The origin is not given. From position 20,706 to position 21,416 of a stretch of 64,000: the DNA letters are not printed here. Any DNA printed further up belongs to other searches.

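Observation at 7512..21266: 13-gene, ~13.7-kb operon built around a C-glycoside-deglycosidase-like alpha/beta pair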

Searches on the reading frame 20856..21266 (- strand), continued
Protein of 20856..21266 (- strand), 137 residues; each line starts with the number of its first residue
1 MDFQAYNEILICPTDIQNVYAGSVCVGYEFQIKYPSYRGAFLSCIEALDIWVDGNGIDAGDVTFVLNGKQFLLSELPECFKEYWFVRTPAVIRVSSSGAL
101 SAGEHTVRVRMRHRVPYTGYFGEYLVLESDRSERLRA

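Call 55: find_related_loci(query=A2, collection=metagenome_contigs, flank=10000)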
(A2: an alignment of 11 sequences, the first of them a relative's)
Query A2 (584 aa) in metagenome_contigs; peptide patterns used: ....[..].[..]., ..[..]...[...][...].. (x = any residue, [..] = any of these).
600 stretches matched a pattern (row limit reached: there are more); 514 encode a relative of the query (tblastn E <= 1e-3); the best 80 are kept; 80 distinct loci.
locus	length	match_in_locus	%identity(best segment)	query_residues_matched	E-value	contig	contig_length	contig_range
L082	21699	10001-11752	77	1-584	0e+0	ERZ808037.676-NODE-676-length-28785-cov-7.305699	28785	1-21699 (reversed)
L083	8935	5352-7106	72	2-584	0e+0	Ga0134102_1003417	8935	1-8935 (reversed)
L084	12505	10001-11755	72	2-584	0e+0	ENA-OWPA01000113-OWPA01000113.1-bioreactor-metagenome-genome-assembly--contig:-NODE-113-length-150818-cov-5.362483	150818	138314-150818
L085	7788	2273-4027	71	3-584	0e+0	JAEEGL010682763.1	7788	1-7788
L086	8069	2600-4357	70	2-584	0e+0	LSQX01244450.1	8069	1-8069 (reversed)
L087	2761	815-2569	67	1-584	0e+0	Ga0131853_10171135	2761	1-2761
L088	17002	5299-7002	57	7-584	0e+0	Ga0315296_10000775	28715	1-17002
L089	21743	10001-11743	56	1-584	0e+0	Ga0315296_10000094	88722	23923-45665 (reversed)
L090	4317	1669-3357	57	13-584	0e+0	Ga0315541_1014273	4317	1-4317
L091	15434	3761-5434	58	18-584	0e+0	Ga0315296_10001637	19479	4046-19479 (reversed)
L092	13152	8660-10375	56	19-584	0e+0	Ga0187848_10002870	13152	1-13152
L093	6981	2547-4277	55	19-584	0e+0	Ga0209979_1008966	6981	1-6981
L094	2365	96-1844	55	13-584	0e+0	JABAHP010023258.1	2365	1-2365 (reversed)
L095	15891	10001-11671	55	18-584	0e+0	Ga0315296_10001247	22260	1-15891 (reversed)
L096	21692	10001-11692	55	19-584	0e+0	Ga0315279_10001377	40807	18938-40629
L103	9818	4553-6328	53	3-584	0e+0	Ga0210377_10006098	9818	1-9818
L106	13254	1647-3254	58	51-584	0e+0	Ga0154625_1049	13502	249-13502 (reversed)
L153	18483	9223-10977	52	8-584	0e+0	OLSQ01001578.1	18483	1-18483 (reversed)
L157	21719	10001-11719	50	15-584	0e+0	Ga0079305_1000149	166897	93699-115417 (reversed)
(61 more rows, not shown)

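Call 59: search_protein_families(library=pfam, proteins=[L103:1455-2489:+, L103:2930-4036:+, L089:8465-9325:+, L089:12126-12860:+, L089:13960-16473:+, L089:16504-17265:+, L106:103-1062:+, L106:4206-6341:+, L106:6381-7838:+, L091:769-1500:+], max_evalue=0.0001)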
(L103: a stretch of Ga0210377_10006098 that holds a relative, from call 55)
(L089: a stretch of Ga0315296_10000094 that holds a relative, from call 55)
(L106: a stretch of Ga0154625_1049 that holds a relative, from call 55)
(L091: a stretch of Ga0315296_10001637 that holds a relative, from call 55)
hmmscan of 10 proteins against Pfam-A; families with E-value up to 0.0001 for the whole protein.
L103:1455-2489:+ (344 aa): 1 family
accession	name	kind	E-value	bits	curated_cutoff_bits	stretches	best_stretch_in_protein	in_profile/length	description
PF01515.24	PTA_PTB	-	2.1e-105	353.1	24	1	16-337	2-318/319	Phosphate acetyl/butaryl transferase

L103:2930-4036:+ (368 aa): 2 families
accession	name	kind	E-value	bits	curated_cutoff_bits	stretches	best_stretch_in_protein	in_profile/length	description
PF00871.23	Acetate_kinase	-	7.4e-21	74.7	22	1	167-317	188-341/392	Acetokinase family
PF01869.26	BcrAD_BadFG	-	7.1e-05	22.9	31.5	0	166-323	121-245/271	BadF/BadG/BcrA/BcrD ATPase family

L089:8465-9325:+ (286 aa): 1 family
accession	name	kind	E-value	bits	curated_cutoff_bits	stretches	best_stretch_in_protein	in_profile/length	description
PF02463.25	SMC_N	-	1.3e-06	28.4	40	1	100-231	135-216/220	RecF/RecN/SMC N terminal domain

L089:12126-12860:+ (244 aa): 3 families
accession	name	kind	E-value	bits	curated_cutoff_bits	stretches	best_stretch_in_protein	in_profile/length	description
PF01614.24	IclR_C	-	2.3e-16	60.3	24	1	84-238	8-174/174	Bacterial transcriptional regulator IclR C-terminal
PF09339.16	HTH_IclR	-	6.8e-09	35.8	22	1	11-60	1-52/52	IclR helix-turn-helix domain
PF12802.13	MarR_2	-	1e-05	26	27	1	27-61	21-57/61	MarR family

L089:13960-16473:+ (837 aa): 2 families
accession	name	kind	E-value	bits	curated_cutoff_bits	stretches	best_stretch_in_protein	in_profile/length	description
PF02901.20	PFL-like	-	1.2e-158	530.2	24.3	1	23-677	3-627/647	Pyruvate formate lyase-like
PF01228.26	Gly_radical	-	1.1e-29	103.5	22.2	1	719-819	5-106/106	Glycine radical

L089:16504-17265:+ (253 aa): 4 families
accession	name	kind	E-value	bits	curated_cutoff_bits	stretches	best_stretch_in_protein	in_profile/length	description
PF00005.33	ABC_tran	-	1.1e-31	110.7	25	1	21-180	2-136/137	ABC transporter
PF12399.14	BCA_ABC_TP_C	-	6e-09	35.8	25.5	1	229-253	1-25/27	Branched-chain amino acid ATP-binding cassette transporter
PF13304.12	AAA_21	-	1.3e-08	35.7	27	0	33-53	2-22/304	AAA domain, putative AbiEii toxin, Type IV TA system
PF13555.12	AAA_29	-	1.1e-05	25.5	27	1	23-60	15-51/61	P-loop containing region of AAA domain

L106:103-1062:+ (319 aa): 1 family
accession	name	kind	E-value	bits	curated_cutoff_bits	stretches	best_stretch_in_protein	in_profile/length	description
PF00871.23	Acetate_kinase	-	5.6e-21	75.1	22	1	115-268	185-341/392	Acetokinase family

L106:4206-6341:+ (711 aa): 21 families
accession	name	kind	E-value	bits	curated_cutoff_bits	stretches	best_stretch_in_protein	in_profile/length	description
PF07992.20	Pyr_redox_2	-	4.8e-35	121.8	26.1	1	326-617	2-291/291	Pyridine nucleotide-disulphide oxidoreductase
PF14691.11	Fer4_20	-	8.2e-16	58.3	25.8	1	234-309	31-109/113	Dihydroprymidine dehydrogenase domain II, 4Fe-4S cluster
PF13510.11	Fer2_4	-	2.1e-14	53.7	22.8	1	13-87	4-81/82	2Fe-2S iron-sulfur cluster binding domain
PF13450.12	NAD_binding_8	-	8.9e-12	45.6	21.9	1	329-364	1-36/68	NAD(P)-binding Rossmann-like domain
PF01266.30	DAO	-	1.6e-10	41.5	27.9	1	326-360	1-35/353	FAD dependent oxidoreductase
PF00070.33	Pyr_redox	-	2.8e-09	37.8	22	0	326-357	1-32/82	Pyridine nucleotide-disulphide oxidoreductase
PF22117.2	Fer4_Nqo3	-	7.9e-09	36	27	1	149-216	2-66/67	NADH-quinone oxidoreductase subunit 3, ferredoxin-like domain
PF12838.12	Fer4_7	-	7e-08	33.3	27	1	157-214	1-51/52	4Fe-4S dicluster domain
PF01593.30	Amino_oxidase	-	8.7e-08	32.3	19.8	1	335-363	2-30/443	Flavin containing amine oxidoreductase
PF10588.14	NADH-G_4Fe-4S_3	-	1e-07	31.8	27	1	94-131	1-38/40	NADH-ubiquinone oxidoreductase-G iron-sulfur binding region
PF00890.30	FAD_binding_2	-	1.5e-07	31.4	20.4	1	327-361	2-36/414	FAD binding domain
PF13237.11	Fer4_10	-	2.1e-07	31.2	25.5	1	152-212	3-53/53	4Fe-4S dicluster domain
PF13738.12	Pyr_redox_3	-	6.9e-07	29.2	30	0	443-601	156-305/305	Pyridine nucleotide-disulphide oxidoreductase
PF13187.11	Fer4_9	-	8.9e-07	29.3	27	1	157-214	1-50/52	4Fe-4S dicluster domain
PF01494.25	FAD_binding_3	-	1e-06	28.7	22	1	327-356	4-33/349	FAD binding domain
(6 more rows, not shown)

L106:6381-7838:+ (485 aa): 7 families
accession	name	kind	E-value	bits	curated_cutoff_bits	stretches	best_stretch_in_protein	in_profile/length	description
PF00890.30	FAD_binding_2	-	7.9e-59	200.3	20.4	1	7-453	1-407/414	FAD binding domain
PF03486.20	HI0933_like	-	2.1e-12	47.4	50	2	138-442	108-217/244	HI0933-like protein Rossmann domain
PF01266.30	DAO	-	6.5e-11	42.8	27.9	1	7-201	1-207/353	FAD dependent oxidoreductase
PF12831.13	FAD_oxidored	-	4.9e-09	36.4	27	1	7-197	1-145/416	FAD dependent oxidoreductase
PF07992.20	Pyr_redox_2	-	7.2e-07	29.3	26.1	1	7-200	2-111/291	Pyridine nucleotide-disulphide oxidoreductase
PF01946.23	Thi4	-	3.5e-05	23.6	26.2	0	4-47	16-61/235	Thi4 family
PF01134.28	GIDA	-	6.7e-05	22.6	22.1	0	7-40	1-32/391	Glucose inhibited division protein A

L091:769-1500:+ (243 aa): 26 families (the best 25 are shown)
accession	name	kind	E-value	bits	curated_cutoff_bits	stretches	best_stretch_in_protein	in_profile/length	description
PF07719.23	TPR_2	-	8.2e-36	119.6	27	2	46-76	4-34/34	Tetratricopeptide repeat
PF00515.34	TPR_1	-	1.8e-34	116.5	27.8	2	119-151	2-34/34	Tetratricopeptide repeat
PF13414.12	TPR_11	-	7.1e-34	115.7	26.8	3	52-87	3-38/42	TPR repeat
PF13431.12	TPR_17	-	7.3e-32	107.4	24.4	2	65-90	1-26/34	Tetratricopeptide repeat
PF13181.12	TPR_8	-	1.3e-31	106.4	25.7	2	119-151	2-34/34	Tetratricopeptide repeat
PF13432.12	TPR_16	-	1.6e-25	89.6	32.7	3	17-76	5-64/65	Tetratricopeptide repeat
PF13424.12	TPR_12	-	7.1e-22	77.8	30.1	2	119-181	4-74/77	Tetratricopeptide repeat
PF13428.12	TPR_14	-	9.1e-21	72.7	23.5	2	45-84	3-42/44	Tetratricopeptide repeat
PF14559.12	TPR_19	-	2.6e-18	66.6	25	1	100-155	7-62/68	Tetratricopeptide repeat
PF13371.12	TPR_9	-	5.8e-17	61.9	35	1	18-79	4-65/73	Tetratricopeptide repeat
PF13174.12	TPR_6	-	7.2e-14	51.8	26.3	0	120-150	2-32/33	Tetratricopeptide repeat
PF23914.1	TPR_CcmH_CycH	-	7.8e-14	52.2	42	1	38-144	45-147/158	Cytochrome c-type biogenesis protein H TPR domain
PF12895.13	ANAPC3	-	2.2e-13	50.7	27.2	1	101-176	6-80/82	Anaphase-promoting complex, cyclosome, subunit 3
PF01239.28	PPTA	-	1.7e-11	43.5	29.5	0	59-86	1-28/32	Protein prenyltransferase alpha subunit repeat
PF20308.4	TPR-S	-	5.7e-09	36.9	27.6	0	25-123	2-94/102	Tetratricopeptide Repeats-Sensor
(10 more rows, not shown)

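Call 64: find_homologous_proteins(query=P0006, max_evalue=1e-10)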
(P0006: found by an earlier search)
Query P0006 (337 aa): 139 proteins with E <= 1e-10 among 725 candidates; the best 120 are listed.
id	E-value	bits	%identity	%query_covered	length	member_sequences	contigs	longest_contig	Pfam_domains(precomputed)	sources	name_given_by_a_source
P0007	1.5e-200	683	88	96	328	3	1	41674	PF01208.24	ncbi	-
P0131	8.5e-162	556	71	96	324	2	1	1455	PF01208.24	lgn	-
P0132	5.0e-161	553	71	96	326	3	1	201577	PF01208.24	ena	-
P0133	1.5e-160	552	69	97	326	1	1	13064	PF01208.24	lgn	-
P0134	1.7e-160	552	69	95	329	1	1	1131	PF01208.24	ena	-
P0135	2.1e-160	551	69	96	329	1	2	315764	PF01208.24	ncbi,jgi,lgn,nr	ncbi:MAG TPA: hypothetical protein GXX75_12795 [Clostridiales bacterium]|nr:hypothetical protein [Cl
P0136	3.3e-160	551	68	96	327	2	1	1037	PF01208.24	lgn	-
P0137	1.2e-159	549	70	97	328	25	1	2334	PF01208.24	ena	-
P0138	1.4e-158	545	69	97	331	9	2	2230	PF01208.24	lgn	-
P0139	2.8e-158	544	68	95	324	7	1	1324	PF01208.24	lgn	-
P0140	4.2e-158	544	68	96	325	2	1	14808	PF01208.24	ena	-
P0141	4.4e-156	537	67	95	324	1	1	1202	PF01208.24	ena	-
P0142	4.5e-156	537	67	95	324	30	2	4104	PF01208.24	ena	-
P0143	1.2e-155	536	67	97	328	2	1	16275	PF01208.24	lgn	-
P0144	4.7e-155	534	66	96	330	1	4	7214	PF01208.24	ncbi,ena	-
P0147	2.5e-153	528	65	97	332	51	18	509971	PF01208.24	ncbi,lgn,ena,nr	ncbi:MAG: hypothetical protein KHX56_10170 [Clostridiales bacterium]|nr:hypothetical protein [Clostr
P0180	5.6e-135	468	59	96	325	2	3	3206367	PF01208.24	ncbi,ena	-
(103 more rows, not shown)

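Call 65: find_encoding_contigs(protein=P0147, flank=8000, max_places=1)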
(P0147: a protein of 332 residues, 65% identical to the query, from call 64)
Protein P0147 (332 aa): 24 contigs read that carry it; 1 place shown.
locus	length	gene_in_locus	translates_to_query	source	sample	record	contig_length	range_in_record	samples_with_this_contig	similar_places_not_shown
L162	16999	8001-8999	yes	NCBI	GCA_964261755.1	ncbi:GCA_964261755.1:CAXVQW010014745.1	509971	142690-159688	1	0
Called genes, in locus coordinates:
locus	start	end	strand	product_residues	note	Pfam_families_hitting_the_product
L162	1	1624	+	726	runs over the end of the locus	PF16875:Glyco_hydro_36N, PF02065:Melibiase, PF16874:Glyco_hydro_36C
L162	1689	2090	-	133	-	PF03703:bPH_2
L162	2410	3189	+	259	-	PF01261:AP_endonuc_2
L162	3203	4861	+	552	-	PF01547:SBP_bac_1, PF12010:DUF3502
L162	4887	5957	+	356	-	PF01408:GFO_IDH_MocA, PF02894:GFO_IDH_MocA_C, PF22725:GFO_IDH_MocA_C3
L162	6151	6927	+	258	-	PF01418:HTH_6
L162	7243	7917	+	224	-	PF00027:cNMP_binding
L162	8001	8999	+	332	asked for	PF01208:URO-D (weak)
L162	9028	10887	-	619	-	PF12833:HTH_18, PF00165:HTH_AraC (weak), PF01229:Glyco_hydro_39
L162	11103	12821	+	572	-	PF01547:SBP_bac_1, PF13416:SBP_bac_8, PF12010:DUF3502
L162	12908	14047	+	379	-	PF00155:Aminotran_1_2, PF00266:Aminotran_5, PF01053:Cys_Met_Meta_PP, PF01212:Beta_elim_lyase (weak), PF01041:DegT_DnrJ_EryC1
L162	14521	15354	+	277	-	PF02311:AraC_binding (weak), PF07883:Cupin_2, PF00165:HTH_AraC, PF12833:HTH_18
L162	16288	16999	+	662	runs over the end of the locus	PF00133:tRNA-synt_1, PF01406:tRNA-synt_1e (faint), PF01921:tRNA-synt_1f (faint), PF09334:tRNA-synt_1g, PF00133:tRNA-synt_1, PF08264:Anticodon_1 (weak), PF19303:Anticodon_3, PF01588:tRNA_bind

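Call 66: find_encoding_contigs(protein=P0135, flank=8000, max_places=1)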
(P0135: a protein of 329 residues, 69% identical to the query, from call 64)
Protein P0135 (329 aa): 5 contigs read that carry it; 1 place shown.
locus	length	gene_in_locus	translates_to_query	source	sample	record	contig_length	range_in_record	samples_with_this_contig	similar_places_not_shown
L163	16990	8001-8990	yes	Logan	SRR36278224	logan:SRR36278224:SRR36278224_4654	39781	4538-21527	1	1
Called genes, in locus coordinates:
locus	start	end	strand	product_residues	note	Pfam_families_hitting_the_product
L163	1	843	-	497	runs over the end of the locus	PF08666:SAF, PF04295:GD_AH_second, PF20629:GD_AH_C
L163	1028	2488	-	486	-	PF01232:Mannitol_dh, PF08125:Mannitol_dh_C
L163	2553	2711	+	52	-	-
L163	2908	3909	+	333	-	PF00356:LacI, PF00532:Peripla_BP_1, PF13377:Peripla_BP_3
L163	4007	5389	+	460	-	PF02614:UxaC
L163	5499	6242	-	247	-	PF22725:GFO_IDH_MocA_C3, PF02894:GFO_IDH_MocA_C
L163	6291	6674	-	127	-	-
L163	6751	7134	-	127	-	PF02311:AraC_binding (weak), PF07883:Cupin_2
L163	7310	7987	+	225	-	PF00027:cNMP_binding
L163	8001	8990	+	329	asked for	PF01208:URO-D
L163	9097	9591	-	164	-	PF00903:Glyoxalase, PF13669:Glyoxalase_4 (weak)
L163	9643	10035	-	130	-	PF17851:GH43_C2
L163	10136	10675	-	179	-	PF00293:NUDIX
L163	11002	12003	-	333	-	PF11738:DUF3298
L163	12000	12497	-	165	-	PF04542:Sigma70_r2, PF08281:Sigma70_r4_2, PF04545:Sigma70_r4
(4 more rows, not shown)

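Call 67: find_encoding_contigs(protein=P0180, flank=8000, max_places=1)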
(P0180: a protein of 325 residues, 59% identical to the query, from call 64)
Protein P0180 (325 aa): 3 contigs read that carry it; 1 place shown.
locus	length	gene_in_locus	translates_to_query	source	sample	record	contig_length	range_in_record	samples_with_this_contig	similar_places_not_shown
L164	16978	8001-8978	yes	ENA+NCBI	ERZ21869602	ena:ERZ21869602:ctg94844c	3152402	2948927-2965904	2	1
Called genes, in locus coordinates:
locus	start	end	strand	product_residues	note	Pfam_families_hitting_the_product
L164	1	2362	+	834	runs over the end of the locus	PF02311:AraC_binding, PF07883:Cupin_2, PF00165:HTH_AraC (faint), PF12833:HTH_18, PF01229:Glyco_hydro_39, PF11790:Glyco_hydro_cc (weak)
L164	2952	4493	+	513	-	-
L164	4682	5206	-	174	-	PF04982:TM_HPP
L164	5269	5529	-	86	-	PF04226:Transgly_assoc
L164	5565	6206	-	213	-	PF02607:B12-binding_2, PF02310:B12-binding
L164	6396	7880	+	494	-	PF13556:HTH_30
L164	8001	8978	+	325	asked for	PF01208:URO-D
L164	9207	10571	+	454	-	PF01208:URO-D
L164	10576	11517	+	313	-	PF02492:cobW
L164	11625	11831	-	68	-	-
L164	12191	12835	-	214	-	-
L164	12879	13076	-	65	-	PF09962:DUF2196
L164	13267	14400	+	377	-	PF02163:Peptidase_M50, PF00571:CBS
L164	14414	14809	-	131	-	PF19906:CGDB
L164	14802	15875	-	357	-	PF01261:AP_endonuc_2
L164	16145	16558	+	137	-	PF19906:CGDB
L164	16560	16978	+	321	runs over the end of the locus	PF01261:AP_endonuc_2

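Call 69: find_homologous_proteins(query=P0003, max_evalue=1e-30)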
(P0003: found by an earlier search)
Query P0003 (584 aa): 1312 proteins with E <= 1e-30 among 8000 candidates; the best 120 are listed.
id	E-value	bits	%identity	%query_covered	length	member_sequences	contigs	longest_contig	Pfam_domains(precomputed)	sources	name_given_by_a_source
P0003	0.0e+0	1408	100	100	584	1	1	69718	PF02129.25,PF08530.17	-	-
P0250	0.0e+0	1243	87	100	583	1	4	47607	PF02129.25,PF08530.17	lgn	-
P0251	0.0e+0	1093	77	100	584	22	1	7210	PF02129.25,PF08530.17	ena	-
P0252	0.0e+0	1091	77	100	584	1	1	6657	PF02129.25,PF08530.17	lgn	-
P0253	0.0e+0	1088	77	100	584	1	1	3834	PF02129.25,PF08530.17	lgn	-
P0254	0.0e+0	1078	76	100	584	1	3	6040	PF02129.25,PF08530.17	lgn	-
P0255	0.0e+0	1074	74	100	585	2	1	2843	PF02129.25,PF08530.17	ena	-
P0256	0.0e+0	1068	74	100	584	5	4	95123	PF02129.25,PF08530.17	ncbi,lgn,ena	-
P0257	0.0e+0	1066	75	100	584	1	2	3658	PF02129.25,PF08530.17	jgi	-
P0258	0.0e+0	1060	74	100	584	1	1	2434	PF02129.25,PF08530.17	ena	-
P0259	0.0e+0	1050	73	100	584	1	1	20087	PF02129.25,PF08530.17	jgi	-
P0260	0.0e+0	1047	73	100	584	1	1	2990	PF02129.25,PF08530.17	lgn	-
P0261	0.0e+0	1038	73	99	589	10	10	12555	PF02129.25,PF08530.17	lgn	-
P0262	0.0e+0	1037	73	100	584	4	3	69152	PF02129.25,PF08530.17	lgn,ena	-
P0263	0.0e+0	1024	71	100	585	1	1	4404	PF02129.25,PF08530.17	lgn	-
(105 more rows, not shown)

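Call 77: predict_structure(alignment_id=A4)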
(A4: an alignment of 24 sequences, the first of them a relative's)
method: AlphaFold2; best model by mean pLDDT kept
length: 337 residues; sequences in the alignment: 24
mean_pLDDT: 93.3   pTM: 0.90
mean pLDDT of the five models: 93.3, 93.2, 92.9, 92.7, 91.6
residues with pLDDT >= 90: 290; 70-90: 37; 50-70: 2; < 50: 8
segments of 3 or more residues with pLDDT < 50: 1-8
pLDDT, mean of each block of 10 residues (from residue 1): 52 95 94 94 89 95 91 95 97 96 96 96 90 96 97 98 98 97 95 96 98 98 95 97 93 93 93 91 98 89 91 92 98 85
secondary structure, 60 per line:
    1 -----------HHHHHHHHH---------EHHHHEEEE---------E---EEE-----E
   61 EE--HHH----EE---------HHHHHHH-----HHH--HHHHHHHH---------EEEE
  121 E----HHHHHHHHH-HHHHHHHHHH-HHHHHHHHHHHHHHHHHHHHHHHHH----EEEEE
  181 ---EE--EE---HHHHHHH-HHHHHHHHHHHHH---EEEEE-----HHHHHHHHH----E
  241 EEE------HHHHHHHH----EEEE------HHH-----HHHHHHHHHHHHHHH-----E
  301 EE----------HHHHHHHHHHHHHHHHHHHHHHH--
elements in order: H12-20 H31-34 E35-38 E52-54 E60-62 H83-89 H100-107 E117-121 H126-134 H136-145 H147-171 E176-180 H193-199 H201-213 E217-221 H227-235 E240-243 H250-257 E262-265 H280-294 E300-302 H313-335

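Call 79: fold_search(model_id=the predicted structure, library=pdb)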
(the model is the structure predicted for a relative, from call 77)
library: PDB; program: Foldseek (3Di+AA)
matches with E <= 10: 1708; with E <= 0.001: 30
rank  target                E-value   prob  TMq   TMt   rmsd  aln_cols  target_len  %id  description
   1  4ay8_A                1.6e-10  1.00  0.67  0.66   6.3       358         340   14  SeMet-derivative of a methyltransferase from M. mazei (released 2012-10-31)
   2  4ay7_A                1.8e-10  1.00  0.67  0.67   6.3       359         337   14  methyltransferase from Methanosarcina mazei (released 2012-10-31)
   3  1jpi                  8.6e-10  1.00  0.65  0.62   5.2       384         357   13  Phe232Leu mutant of human UROD, human uroporphyrinogen III decarboxylase (released 2001-12-19)
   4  1r3y                  1.0e-09  1.00  0.65  0.62   5.5       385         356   13  Uroporphyrinogen Decarboxylase in complex with coproporphyrinogen-III (released 2003-12-09)
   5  1jph                  1.2e-09  1.00  0.62  0.59   5.7       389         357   12  Ile260Thr mutant of Human UroD, human uroporphyrinogen III decarboxylase (released 2001-12-19)
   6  3gw0                  1.3e-09  1.00  0.67  0.64   5.2       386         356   13  UROD mutant G318R (released 2009-07-07)
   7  1jpk                  1.3e-09  1.00  0.65  0.62   5.4       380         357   13  Gly156Asp mutant of Human UroD, human uroporphyrinogen III decarboxylase (released 2001-12-19)
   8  1uro                  1.4e-09  1.00  0.63  0.60   5.6       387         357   13  UROPORPHYRINOGEN DECARBOXYLASE (released 1998-08-26)
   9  3gw3                  1.7e-09  1.00  0.65  0.61   5.5       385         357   13  human UROD mutant K297N (released 2009-07-07)
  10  1r3s                  1.9e-09  1.00  0.65  0.62   5.5       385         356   13  Uroporphyrinogen Decarboxylase single mutant D86G in complex with coproporphyrinogen-I (released 2003-12-09)
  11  3gvv                  2.8e-09  1.00  0.66  0.62   5.1       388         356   12  Single-chain UROD Y164G (GY) mutation (released 2009-07-07)
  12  1r3w                  3.6e-09  1.00  0.64  0.61   5.5       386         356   13  Uroporphyrinogen Decarboxylase Y164F mutant in complex with coproporphyrinogen-III (released 2003-12-09)
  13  2inf_A                4.3e-09  1.00  0.65  0.64   6.5       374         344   14  Crystal Structure of Uroporphyrinogen Decarboxylase from Bacillus subtilis (released 2006-10-24)
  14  2q71                  4.8e-09  1.00  0.65  0.62   5.1       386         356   12  Uroporphyrinogen Decarboxylase G168R single mutant enzyme in complex with coproporphyrinogen-III (released 2007-06-19)
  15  1r3r                  6.9e-09  1.00  0.64  0.61   5.4       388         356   12  Uroporphyrinogen Decarboxylase with mutation D86N (released 2003-12-09)
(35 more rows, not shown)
